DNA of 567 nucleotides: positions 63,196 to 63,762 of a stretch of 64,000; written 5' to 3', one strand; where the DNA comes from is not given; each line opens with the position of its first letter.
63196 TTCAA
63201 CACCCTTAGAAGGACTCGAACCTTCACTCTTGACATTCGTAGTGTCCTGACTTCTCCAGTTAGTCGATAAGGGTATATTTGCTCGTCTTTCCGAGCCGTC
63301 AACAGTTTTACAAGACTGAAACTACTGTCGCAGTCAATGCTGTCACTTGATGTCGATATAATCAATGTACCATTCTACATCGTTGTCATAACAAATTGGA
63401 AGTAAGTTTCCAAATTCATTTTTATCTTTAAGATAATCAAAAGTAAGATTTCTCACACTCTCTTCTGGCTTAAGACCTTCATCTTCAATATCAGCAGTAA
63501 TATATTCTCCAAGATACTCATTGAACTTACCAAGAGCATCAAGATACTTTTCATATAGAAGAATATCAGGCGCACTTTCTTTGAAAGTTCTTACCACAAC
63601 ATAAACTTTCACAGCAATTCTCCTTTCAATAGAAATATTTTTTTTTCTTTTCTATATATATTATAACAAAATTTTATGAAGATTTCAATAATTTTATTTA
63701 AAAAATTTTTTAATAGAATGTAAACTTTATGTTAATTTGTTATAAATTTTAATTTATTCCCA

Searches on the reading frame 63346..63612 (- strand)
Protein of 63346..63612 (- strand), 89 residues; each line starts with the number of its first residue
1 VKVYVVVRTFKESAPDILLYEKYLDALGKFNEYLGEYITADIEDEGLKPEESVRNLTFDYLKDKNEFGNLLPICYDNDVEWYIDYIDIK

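Call 81: find_encoding_contigs(protein=window:63346-63612:-, flank=10000, max_places=4)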
Protein seq(89 aa) (89 aa): 4 contigs read that carry it; 4 places shown.
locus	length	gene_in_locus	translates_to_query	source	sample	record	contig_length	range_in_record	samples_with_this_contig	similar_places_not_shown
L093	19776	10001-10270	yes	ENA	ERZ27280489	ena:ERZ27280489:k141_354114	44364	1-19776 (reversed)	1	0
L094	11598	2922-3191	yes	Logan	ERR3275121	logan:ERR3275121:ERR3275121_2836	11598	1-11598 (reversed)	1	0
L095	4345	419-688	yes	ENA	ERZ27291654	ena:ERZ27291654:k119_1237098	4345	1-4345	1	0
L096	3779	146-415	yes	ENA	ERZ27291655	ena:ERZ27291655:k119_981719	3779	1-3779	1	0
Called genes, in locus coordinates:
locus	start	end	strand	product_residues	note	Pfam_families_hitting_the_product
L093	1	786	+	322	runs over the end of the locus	PF01591:6PF2K (faint), PF06414:Zeta_toxin (weak), PF08433:KTI12, PF13671:AAA_33, PF01966:HD (weak)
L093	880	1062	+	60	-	-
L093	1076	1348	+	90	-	-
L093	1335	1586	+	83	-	-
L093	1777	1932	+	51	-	-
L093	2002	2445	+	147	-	-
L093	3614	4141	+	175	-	-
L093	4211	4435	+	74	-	-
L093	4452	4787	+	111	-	-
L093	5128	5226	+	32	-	PF01541:GIY-YIG (weak)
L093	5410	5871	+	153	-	PF12728:HTH_17 (faint)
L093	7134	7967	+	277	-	PF13489:Methyltransf_23, PF05175:MTS (weak), PF07021:MetW (weak), PF08241:Methyltransf_11, PF08242:Methyltransf_12, PF13649:Methyltransf_25, PF13847:Methyltransf_31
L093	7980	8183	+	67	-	-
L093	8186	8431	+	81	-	-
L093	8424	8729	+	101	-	-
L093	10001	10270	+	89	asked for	-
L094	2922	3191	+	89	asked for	-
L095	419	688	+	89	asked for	-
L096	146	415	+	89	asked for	-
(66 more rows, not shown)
